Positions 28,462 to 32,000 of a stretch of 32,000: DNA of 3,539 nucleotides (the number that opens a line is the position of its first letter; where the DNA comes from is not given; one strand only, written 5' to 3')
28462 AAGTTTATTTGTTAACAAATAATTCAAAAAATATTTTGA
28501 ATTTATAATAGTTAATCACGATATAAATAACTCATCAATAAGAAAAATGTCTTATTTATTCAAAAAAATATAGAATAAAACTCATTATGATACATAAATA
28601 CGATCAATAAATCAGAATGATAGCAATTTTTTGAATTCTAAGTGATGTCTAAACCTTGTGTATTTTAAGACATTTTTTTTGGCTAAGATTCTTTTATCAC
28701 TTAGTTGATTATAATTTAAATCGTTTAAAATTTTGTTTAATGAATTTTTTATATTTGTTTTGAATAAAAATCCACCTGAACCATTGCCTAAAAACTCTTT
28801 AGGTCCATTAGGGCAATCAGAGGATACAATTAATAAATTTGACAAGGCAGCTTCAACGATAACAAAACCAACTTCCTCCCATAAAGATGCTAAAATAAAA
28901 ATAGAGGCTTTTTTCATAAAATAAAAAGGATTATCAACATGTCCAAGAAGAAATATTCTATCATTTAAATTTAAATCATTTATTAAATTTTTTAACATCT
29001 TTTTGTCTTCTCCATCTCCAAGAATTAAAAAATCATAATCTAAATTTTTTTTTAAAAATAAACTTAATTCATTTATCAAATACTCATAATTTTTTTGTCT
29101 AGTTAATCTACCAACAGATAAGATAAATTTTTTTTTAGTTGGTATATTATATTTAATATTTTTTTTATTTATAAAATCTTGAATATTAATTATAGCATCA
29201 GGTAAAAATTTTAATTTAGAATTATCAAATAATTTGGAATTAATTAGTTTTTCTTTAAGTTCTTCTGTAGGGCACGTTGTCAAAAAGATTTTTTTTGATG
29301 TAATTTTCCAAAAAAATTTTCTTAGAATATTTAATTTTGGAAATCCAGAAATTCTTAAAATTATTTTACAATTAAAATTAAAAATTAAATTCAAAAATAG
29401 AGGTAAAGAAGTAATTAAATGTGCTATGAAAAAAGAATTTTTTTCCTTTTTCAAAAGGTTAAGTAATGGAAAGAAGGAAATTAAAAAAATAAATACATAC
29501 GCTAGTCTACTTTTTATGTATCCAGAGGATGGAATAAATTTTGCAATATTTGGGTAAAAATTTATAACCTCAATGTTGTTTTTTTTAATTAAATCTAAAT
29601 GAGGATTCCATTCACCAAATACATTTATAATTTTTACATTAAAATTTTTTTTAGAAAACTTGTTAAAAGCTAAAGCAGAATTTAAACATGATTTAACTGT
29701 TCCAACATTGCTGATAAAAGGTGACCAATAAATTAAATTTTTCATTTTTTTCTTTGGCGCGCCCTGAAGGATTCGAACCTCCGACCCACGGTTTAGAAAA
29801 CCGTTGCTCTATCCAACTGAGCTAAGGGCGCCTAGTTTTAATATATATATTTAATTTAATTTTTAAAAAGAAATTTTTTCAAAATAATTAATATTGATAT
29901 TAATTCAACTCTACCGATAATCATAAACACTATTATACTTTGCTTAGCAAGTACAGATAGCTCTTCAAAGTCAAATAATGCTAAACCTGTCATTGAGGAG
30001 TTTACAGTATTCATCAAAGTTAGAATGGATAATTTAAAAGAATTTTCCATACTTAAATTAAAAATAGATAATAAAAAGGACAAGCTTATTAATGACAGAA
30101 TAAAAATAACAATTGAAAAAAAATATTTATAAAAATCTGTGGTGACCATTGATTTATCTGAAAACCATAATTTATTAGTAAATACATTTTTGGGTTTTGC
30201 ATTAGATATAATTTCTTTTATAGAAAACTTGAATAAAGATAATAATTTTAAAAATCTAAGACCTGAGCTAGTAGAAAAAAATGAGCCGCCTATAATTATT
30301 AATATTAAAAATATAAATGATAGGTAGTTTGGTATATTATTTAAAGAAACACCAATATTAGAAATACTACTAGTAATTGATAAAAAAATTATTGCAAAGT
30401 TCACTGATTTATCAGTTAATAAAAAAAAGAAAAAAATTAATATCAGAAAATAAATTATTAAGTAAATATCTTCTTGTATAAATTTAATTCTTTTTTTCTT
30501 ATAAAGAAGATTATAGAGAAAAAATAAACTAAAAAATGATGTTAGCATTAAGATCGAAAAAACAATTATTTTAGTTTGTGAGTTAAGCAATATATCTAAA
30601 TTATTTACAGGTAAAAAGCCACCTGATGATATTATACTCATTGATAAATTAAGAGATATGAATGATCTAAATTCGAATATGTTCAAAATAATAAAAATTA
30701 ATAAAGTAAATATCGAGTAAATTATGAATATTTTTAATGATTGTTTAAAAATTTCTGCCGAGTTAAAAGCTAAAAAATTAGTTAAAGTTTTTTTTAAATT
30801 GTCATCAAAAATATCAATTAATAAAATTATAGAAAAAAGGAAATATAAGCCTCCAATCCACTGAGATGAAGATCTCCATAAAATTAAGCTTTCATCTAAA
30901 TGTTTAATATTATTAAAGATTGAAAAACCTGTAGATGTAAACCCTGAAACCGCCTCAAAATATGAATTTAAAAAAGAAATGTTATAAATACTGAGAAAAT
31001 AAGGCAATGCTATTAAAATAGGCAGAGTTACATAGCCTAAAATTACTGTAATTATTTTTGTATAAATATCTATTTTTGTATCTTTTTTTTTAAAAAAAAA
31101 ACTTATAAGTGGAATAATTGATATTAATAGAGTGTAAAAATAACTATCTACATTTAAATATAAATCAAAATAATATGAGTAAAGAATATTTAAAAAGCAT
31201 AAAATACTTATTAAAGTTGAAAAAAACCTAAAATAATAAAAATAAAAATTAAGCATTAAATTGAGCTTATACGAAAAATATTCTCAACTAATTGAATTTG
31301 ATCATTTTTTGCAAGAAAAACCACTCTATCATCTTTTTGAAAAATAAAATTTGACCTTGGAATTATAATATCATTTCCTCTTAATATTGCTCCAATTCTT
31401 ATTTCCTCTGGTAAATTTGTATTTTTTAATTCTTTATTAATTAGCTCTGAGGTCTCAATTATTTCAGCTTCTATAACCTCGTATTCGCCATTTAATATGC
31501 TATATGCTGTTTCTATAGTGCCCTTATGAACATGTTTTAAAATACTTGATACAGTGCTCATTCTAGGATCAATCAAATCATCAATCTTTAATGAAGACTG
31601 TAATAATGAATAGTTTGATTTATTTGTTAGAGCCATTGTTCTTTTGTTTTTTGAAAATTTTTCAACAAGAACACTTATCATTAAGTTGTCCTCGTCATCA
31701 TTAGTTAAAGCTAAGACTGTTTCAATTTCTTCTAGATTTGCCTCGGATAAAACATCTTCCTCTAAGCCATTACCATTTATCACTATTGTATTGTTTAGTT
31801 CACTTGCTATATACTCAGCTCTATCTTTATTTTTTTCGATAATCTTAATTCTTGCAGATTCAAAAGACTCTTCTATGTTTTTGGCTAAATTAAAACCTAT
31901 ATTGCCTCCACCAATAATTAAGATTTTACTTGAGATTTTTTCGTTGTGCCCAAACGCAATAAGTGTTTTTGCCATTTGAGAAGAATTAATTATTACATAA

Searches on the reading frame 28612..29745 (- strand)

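Call 9: search_protein_families(library=pfam, proteins=[window:28612-29745:-], max_evalue=0.001)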
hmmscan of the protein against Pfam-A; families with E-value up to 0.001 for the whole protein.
window:28612-29745:- (377 aa): 2 families
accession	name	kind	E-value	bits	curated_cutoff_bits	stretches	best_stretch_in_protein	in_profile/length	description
PF00534.26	Glycos_transf_1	-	2.5e-31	109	26.4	1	195-347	5-159/172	Glycosyl transferases group 1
PF13692.12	Glyco_trans_1_4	-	1.5e-24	87.3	27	1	206-334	2-131/142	Glycosyl transferases group 1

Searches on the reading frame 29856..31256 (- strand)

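Call 9: search_protein_families(library=pfam, proteins=[window:29856-31256:-], max_evalue=0.001)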
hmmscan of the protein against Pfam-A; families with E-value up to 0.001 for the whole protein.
window:29856-31256:- (466 aa): 1 family
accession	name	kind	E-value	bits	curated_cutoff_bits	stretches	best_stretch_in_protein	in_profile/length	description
PF02386.22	TrkH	-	1.3e-09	37.5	27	2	42-194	10-168/502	Cation transport protein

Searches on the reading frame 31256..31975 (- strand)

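Call 9: search_protein_families(library=pfam, proteins=[window:31256-31975:-], max_evalue=0.001)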
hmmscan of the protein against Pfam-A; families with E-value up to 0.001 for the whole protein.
window:31256-31975:- (239 aa): 5 families
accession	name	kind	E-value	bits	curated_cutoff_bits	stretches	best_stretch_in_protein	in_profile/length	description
PF02254.24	TrkA_N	-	2.4e-22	79.9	23.8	1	18-136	1-115/116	TrkA-N domain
PF02080.26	TrkA_C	-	2.6e-15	56.5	27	1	167-234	1-70/71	TrkA-C domain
PF03435.24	Sacchrp_dh_NADP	-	5.5e-05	23.9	25.1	1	18-119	1-92/129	Saccharopine dehydrogenase NADP binding domain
PF03807.23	F420_oxidored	-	5.8e-05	24.1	21.6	1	17-104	1-93/94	NADP oxidoreductase coenzyme F420-dependent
PF01210.29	NAD_Gly3P_dh_N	-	0.00045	20.7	23.1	0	17-83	1-65/158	NAD-dependent glycerol-3-phosphate dehydrogenase N-terminus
